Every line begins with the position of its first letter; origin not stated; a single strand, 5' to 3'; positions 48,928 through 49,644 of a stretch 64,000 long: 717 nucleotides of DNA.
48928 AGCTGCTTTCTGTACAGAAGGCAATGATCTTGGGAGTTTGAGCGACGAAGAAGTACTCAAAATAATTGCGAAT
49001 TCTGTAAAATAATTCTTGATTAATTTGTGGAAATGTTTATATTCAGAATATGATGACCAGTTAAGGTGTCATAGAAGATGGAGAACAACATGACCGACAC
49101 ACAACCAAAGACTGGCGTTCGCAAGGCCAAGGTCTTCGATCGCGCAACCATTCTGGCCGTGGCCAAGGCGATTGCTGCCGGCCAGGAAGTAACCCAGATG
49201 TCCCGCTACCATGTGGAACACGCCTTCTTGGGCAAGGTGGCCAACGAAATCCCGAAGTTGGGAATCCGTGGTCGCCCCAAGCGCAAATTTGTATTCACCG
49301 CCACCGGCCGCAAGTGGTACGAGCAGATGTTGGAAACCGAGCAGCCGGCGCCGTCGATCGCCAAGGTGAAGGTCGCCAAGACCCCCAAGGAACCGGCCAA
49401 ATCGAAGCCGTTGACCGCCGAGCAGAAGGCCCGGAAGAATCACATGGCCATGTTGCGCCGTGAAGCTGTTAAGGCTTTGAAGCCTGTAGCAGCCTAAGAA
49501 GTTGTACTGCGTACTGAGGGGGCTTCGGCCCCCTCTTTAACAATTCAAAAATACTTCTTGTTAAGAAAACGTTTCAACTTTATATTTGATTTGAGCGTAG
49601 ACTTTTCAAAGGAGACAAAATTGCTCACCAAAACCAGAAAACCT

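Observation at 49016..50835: GC-rich (about 58-60%) island with two paralogous AT-hook-like DNA-binding genes, an HTH gene, its own promoter and two strong terminators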

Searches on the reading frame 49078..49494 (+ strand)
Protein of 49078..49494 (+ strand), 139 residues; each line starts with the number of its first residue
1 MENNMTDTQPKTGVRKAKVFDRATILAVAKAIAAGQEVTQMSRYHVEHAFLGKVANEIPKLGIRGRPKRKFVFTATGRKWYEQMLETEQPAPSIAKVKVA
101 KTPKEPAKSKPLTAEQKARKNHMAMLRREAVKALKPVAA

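Call 7: search_protein_families(library=pfam, proteins=[window:49078-49494:+], max_evalue=1)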
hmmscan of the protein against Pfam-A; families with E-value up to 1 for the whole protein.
window:49078-49494:+ (139 aa): 0 families

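Call 8: search_protein_families(library=phrogs, proteins=[window:49078-49494:+], max_evalue=0.1)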
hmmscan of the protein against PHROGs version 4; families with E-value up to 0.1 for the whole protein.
window:49078-49494:+ (139 aa): 1 family
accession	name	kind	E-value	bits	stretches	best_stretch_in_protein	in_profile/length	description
phrog_2089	-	unknown function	0.025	15.4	0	3-41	11-49/107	-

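Call 9: search_dna_similar(query=window:49078-49494:+, collection=phages, mode=protein, max_evalue=0.01, max_rows=40)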
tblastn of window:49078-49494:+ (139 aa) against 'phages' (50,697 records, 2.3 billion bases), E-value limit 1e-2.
No match.

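Call 11: find_homologous_proteins(query=window:49078-49494:+)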
Query window:49078-49494:+ (139 aa): 2 proteins with E <= 0.001 among 29 candidates.
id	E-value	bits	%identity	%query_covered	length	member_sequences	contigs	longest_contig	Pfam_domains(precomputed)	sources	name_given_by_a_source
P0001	3.6e-82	290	100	100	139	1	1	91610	-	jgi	-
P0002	4.5e-49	184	74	97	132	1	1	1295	-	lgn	-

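Call 14: find_encoding_contigs(protein=P0002, flank=10000)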
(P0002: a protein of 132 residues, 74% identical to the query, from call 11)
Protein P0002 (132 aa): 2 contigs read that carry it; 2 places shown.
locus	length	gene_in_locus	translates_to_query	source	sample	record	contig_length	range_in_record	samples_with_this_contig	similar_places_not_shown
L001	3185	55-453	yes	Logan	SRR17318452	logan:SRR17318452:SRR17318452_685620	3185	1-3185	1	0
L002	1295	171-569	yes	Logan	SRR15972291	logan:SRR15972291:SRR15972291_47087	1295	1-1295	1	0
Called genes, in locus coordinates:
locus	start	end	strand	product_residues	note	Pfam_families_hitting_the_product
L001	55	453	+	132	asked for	-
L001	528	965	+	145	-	-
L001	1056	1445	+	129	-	-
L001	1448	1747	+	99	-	-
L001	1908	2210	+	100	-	-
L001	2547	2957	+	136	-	-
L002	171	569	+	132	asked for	-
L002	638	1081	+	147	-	-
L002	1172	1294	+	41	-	?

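Call 15: find_encoding_contigs(protein=P0001, flank=10000)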
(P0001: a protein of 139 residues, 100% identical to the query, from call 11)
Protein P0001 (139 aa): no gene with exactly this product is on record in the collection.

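Call 28: find_related_loci(query=A1, collection=viral_contigs, flank=10000)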
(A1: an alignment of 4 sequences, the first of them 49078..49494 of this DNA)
Query A1 (139 aa) in viral_contigs; peptide patterns used: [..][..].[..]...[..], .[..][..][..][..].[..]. (x = any residue, [..] = any of these).
39 stretches matched a pattern; 1 encode a relative of the query (tblastn E <= 1e-3); 1 distinct loci.
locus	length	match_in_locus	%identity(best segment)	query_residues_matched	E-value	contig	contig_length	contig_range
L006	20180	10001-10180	35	52-113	3e-5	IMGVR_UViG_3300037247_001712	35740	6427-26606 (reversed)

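Call 32: search_solved_structures(query=A1, max_evalue=10, show_alignments=2)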
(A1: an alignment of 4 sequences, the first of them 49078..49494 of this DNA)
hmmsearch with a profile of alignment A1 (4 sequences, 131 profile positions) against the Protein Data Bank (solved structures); distinct sequences matched with E-value up to 10: 0.

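Call 33: predict_structure(alignment_id=A1)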
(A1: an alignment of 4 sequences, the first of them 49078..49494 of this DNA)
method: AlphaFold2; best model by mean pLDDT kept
length: 139 residues; sequences in the alignment: 4
mean_pLDDT: 70.4   pTM: 0.43
mean pLDDT of the five models: 70.4, 66.2, 65.1, 63.2, 62.1
residues with pLDDT >= 90: 1; 70-90: 78; 50-70: 36; < 50: 24
segments of 3 or more residues with pLDDT < 50: 91-107
pLDDT, mean of each block of 10 residues (from residue 1): 50 61 88 85 85 79 65 88 76 41 45 76 84 62
secondary structure, 60 per line:
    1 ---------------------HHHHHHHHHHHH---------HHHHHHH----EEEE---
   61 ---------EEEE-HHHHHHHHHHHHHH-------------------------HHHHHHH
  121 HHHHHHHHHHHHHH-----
elements in order: H22-33 H43-49 E54-57 E70-73 H75-88 H114-134

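Call 36: fold_search(model_id=the predicted structure, library=pdb)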
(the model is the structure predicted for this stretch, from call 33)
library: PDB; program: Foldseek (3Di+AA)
matches with E <= 10: 389; with E <= 0.001: 0
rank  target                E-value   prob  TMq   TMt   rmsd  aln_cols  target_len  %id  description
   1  4em0                  2.1e-02  0.66  0.29  0.28  16.4       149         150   13  staphylococcus aureus MarR in complex with salicylate and kanamycin (released 2013-04-17)
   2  3ech_B                6.3e-02  0.72  0.33  0.34  12.5       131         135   13  The MarR-family repressor MexR in complex with its antirepressor ArmR (released 2008-10-21)
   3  5zi8_A                1.0e-01  0.80  0.33  0.42   8.8        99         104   16  Crystal structure of the PadR-family transcriptional regulator Rv3488 of Mycobacterium tuberculosis H37Rv in complex w (released 2018-10-17)
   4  4ld5_E                1.0e-01  0.63  0.35  0.36  16.8       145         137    9  Crystal structure of MepR Q18P mutant from multidrug resistant S. aureus clinical isolate (released 2013-09-11)
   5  3e6m_E                1.1e-01  0.80  0.32  0.31   8.8        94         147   18  The crystal structure of a MarR family transcriptional regulator from Silicibacter pomeroyi DSS. (released 2008-09-02)
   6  5zhc_A                1.1e-01  0.72  0.31  0.41   9.2        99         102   16  Crystal structure of the PadR-family transcriptional regulator Rv3488 of Mycobacterium tuberculosis H37Rv (released 2018-10-17)
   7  4mnu_B                1.1e-01  0.69  0.34  0.32  12.4       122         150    8  Crystal Structure of Uncharacterized SlyA-like Transcription Regulator from Listeria monocytogenes (released 2013-09-25)
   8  4mnu_A                1.1e-01  0.69  0.33  0.31  12.4       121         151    8  Crystal Structure of Uncharacterized SlyA-like Transcription Regulator from Listeria monocytogenes (released 2013-09-25)
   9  2esh                  1.1e-01  0.57  0.29  0.34  12.8       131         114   12  Crystal Structure of Conserved Protein of Unknown Function TM0937- a Potential Transcriptional Factor (released 2005-12-06)
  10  6qua_C                1.1e-01  0.44  0.30  0.36  11.3       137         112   15  The complex structure of hsRosR-SG (vng0258/RosR-SG) (released 2019-07-10)
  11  9h88_A                1.2e-01  0.60  0.27  0.32   7.1        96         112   11  Crystal structure of LmrR variant V15aY-RNYW with Val15 replaced by 3-aminotyrosine and evolved as Friedel-Crafts alky (released 2025-04-30)
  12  1j0r_B                1.3e-01  0.80  0.33  0.38   5.0        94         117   16  Crystal structure of the replication termination protein mutant C110S (released 2003-11-20)
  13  5h20                  1.3e-01  0.54  0.28  0.36   8.8        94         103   13  X-ray structure of PadR-like Transcription factor from bacteroid fragilis (released 2017-03-08)
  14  3mex_A                1.4e-01  0.47  0.32  0.32  13.8       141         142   13  Crystal structure of MexR in oxidized state (released 2010-07-28)
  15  22oz_D                1.4e-01  0.30  0.27  0.23  19.3       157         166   10  Structural insights into HpaR-mediated recognition of hrpX and hrpG in Xanthomonas campestris pv. campestris (released 2026-03-11)
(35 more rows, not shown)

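Call 37: search_protein_representatives(alignment_id=A1)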
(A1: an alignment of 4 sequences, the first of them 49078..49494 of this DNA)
Query: 4 sequences, 131 profile positions. Proteins with E-value up to 0.001 (for the whole library): 6; up to 1e-10: 3; up to 1e-30: 2. The best 6 are listed.
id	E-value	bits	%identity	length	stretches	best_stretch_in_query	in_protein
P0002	3.1e-64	231.0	-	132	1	1-131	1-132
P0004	6.2e-40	152.4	-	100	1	11-106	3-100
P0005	2.5e-16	76.1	-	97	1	8-90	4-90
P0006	1.9e-08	50.6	-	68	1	37-95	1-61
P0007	5.2e-05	39.5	-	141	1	24-97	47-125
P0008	7.2e-05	39.0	-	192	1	11-110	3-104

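Call 41: find_encoding_contigs(protein=P0005, flank=10000)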
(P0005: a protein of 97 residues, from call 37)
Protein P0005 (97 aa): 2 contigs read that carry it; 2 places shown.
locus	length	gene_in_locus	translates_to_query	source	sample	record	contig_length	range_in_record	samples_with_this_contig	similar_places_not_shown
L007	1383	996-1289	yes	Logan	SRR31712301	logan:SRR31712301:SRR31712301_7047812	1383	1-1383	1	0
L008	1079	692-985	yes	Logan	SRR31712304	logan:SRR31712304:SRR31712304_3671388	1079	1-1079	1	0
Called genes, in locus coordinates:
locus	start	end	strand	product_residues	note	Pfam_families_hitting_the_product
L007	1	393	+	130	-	?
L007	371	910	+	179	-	PF13155:Toprim_2 (weak)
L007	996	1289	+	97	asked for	-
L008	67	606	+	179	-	PF13155:Toprim_2 (weak)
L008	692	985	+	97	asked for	-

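Call 42: find_encoding_contigs(protein=P0007, flank=10000)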
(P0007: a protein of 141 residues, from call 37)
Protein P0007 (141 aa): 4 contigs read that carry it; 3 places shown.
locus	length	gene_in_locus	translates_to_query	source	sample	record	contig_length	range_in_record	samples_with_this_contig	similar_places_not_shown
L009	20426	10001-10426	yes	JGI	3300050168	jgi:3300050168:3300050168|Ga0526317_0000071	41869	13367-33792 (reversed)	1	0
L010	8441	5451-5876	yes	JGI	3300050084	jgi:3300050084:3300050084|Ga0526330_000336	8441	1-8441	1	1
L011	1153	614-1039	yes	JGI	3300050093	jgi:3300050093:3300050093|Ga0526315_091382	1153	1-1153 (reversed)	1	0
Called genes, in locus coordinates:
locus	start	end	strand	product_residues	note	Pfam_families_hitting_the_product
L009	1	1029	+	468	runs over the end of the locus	PF00534:Glycos_transf_1 (weak)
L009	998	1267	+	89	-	-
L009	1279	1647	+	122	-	-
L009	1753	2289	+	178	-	PF06094:GGACT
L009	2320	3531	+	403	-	PF12224:Amidoligase_2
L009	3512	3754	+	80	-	-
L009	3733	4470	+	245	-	-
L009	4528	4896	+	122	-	-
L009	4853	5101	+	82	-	PF10073:GapR_DNA-bd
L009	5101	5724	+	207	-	PF03167:UDG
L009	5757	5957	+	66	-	-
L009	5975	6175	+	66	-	-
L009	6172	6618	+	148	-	PF25109:HAD_PNKP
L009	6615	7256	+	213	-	-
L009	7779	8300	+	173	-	-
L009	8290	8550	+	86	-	-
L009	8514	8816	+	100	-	-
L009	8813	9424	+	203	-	-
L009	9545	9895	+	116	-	-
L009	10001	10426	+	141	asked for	-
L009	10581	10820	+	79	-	-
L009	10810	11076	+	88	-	-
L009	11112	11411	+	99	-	PF20594:DUF6794 (weak)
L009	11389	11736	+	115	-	-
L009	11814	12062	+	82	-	PF00462:Glutaredoxin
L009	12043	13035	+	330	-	PF00534:Glycos_transf_1, PF13692:Glyco_trans_1_4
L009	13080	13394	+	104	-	-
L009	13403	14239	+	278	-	PF02739:5_3_exonuc_N, PF09293:RNaseH_C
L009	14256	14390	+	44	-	-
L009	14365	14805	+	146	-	PF20025:DUF6433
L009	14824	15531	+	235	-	-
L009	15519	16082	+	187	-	-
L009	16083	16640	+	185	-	-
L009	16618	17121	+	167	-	-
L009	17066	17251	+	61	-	-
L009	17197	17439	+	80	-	-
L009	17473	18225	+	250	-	PF02562:PhoH, PF13604:AAA_30 (faint)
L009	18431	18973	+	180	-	PF12705:PDDEXK_1 (faint)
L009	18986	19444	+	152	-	-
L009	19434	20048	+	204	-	-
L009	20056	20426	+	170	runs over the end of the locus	-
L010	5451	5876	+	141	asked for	-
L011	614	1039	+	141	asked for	-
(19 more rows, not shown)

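Call 43: find_encoding_contigs(protein=P0008, flank=10000)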
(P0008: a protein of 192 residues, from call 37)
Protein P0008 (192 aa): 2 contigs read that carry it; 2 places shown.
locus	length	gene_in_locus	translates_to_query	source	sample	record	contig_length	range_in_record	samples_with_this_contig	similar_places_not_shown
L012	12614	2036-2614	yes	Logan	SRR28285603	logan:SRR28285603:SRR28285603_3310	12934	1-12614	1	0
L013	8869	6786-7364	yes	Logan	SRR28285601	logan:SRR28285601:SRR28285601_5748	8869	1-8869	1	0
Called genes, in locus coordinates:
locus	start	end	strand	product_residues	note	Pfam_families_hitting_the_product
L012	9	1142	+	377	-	PF09511:RNA_lig_T4_1, PF20819:T4_Rnl1_C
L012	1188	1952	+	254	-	-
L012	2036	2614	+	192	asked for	-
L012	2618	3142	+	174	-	PF12850:Metallophos_2 (weak), PF00149:Metallophos (weak)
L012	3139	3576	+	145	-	-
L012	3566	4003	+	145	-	-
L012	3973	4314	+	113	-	-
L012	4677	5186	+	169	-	PF13671:AAA_33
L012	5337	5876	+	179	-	PF13328:HD_4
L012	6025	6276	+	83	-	-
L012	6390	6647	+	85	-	-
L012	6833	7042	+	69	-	-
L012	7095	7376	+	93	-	-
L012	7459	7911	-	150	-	PF11053:DNA_Packaging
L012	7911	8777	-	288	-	PF16724:T4-gp15_tss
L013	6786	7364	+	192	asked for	-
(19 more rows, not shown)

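Call 49: find_homologous_proteins(query=A2, max_evalue=0.01)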
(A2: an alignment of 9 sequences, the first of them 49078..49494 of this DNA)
Query A2 (9 sequences) (139 aa, profile of the alignment): 5 proteins with E <= 0.01 among 8000 candidates.
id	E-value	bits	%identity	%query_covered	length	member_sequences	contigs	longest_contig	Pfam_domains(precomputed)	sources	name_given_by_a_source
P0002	7.0e-37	144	74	97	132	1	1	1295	-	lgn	-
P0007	7.1e-36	141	35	33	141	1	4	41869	-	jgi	jgi:hypothetical protein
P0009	3.9e-35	138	26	62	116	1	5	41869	-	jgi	jgi:hypothetical protein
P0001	8.8e-35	137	100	100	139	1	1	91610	-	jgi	-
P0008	1.3e-31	127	33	65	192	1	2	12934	-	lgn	-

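Call 64: search_protein_families(library=pfam, proteins=[P0009, P0005, P0007, P0008, window:49078-49494:+], max_evalue=10)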
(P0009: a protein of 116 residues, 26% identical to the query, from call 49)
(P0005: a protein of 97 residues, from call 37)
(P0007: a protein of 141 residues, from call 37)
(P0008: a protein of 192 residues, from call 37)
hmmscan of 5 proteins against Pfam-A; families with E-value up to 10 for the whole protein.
P0009 (116 aa): 0 families

P0005 (97 aa): 1 family
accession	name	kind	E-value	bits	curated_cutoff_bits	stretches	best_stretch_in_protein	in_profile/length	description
PF10711.15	DUF2513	-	0.12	13.1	29.6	1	27-86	29-86/100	Hypothetical protein (DUF2513)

P0007 (141 aa): 2 families
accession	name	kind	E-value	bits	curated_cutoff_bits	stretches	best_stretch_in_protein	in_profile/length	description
PF13601.12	HTH_34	-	0.035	14.7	27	1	69-110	35-74/80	Winged helix DNA-binding domain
PF03551.20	PadR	-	0.038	14.4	27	1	73-106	42-74/75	Transcriptional regulator PadR-like family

P0008 (192 aa): 2 families
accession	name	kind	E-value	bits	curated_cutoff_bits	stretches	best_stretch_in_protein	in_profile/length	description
PF25213.1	HVO_A0261_N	-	0.055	13.8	35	1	161-180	49-68/86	HVO_A0261 N-terminal domain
PF13814.12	Replic_Relax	-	0.12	12.9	25.3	1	48-92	45-91/191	Replication-relaxation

window:49078-49494:+ (139 aa): 0 families

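Call 79: fold_search(model_id=the predicted structure, library=viral)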
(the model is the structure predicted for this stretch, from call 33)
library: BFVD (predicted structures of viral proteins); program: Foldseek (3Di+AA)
matches with E <= 10: 311; with E <= 0.001: 0
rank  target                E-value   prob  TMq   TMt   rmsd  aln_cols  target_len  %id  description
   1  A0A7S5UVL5            2.0e-03  0.98  0.32  0.36   8.9       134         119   23  (no name in the UniProt tables at hand)
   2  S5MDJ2                5.6e-03  1.00  0.39  0.57   8.6        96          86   24  Uncharacterized protein [Sinorhizobium phage phiM12]
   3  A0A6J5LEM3            2.1e-02  0.93  0.35  0.24  11.1       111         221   19  Uncharacterized protein [uncultured Caudovirales phage]
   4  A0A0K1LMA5            2.6e-02  0.87  0.30  0.44  13.7        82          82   22  Uncharacterized protein [Caulobacter phage Seuss]
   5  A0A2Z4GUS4            5.2e-02  0.96  0.36  0.40  11.0       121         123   12  (no name in the UniProt tables at hand)
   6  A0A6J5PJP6            7.8e-02  0.85  0.35  0.41  11.2       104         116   12  Uncharacterized protein [uncultured Caudovirales phage]
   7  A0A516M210            8.3e-02  0.85  0.34  0.41   7.5       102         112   15  (no name in the UniProt tables at hand)
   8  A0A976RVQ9            1.0e-01  0.94  0.36  0.57   3.8        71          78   17  (no name in the UniProt tables at hand)
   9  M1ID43                1.0e-01  0.69  0.32  0.40   7.4        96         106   17  Uncharacterized protein [Pelagibacter phage HTVC011P]
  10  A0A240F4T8            1.1e-01  0.63  0.35  0.23   9.2       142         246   11  Transcriptional regulator [Ochrobactrum phage POI1126]
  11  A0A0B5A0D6            1.1e-01  0.54  0.29  0.20  13.4       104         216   16  Uncharacterized protein [Paracoccus phage vB_PmaS-R3]
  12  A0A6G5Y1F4            1.2e-01  0.38  0.22  0.32  10.4        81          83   17  (no name in the UniProt tables at hand)
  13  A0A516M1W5            1.3e-01  0.41  0.26  0.32  10.2        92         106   16  (no name in the UniProt tables at hand)
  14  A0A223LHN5            1.5e-01  0.75  0.37  0.19   8.8        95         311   22  Uncharacterized protein [Erwinia phage vB_EamM_RisingSun]
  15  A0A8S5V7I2            1.6e-01  0.75  0.36  0.35  13.7       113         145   17  Helix-turn-helix protein [Myoviridae sp. ctCpP1]
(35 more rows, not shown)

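Call 96: search_protein_families(library=padloc, proteins=[window:49090-49494:+, L001:528-962:+], max_evalue=0.1)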
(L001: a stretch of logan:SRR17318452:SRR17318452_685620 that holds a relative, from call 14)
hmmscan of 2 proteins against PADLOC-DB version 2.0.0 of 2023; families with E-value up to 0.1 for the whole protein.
window:49090-49494:+ (135 aa): 0 families

L001:528-962:+ (145 aa): 0 families

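Call 97: search_protein_families(library=ncbifam, proteins=[window:49090-49494:+, L001:528-962:+], max_evalue=0.1)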
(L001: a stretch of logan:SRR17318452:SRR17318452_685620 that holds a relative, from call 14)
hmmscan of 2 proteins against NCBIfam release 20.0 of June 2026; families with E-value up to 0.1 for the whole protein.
window:49090-49494:+ (135 aa): 1 family
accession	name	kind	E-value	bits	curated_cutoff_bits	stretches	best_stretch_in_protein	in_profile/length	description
NF047897.1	LctobiosidLnbX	equivalog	0.00047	18.1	2500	1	14-127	591-696/1498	lacto-N-biosidase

L001:528-962:+ (145 aa): 0 families
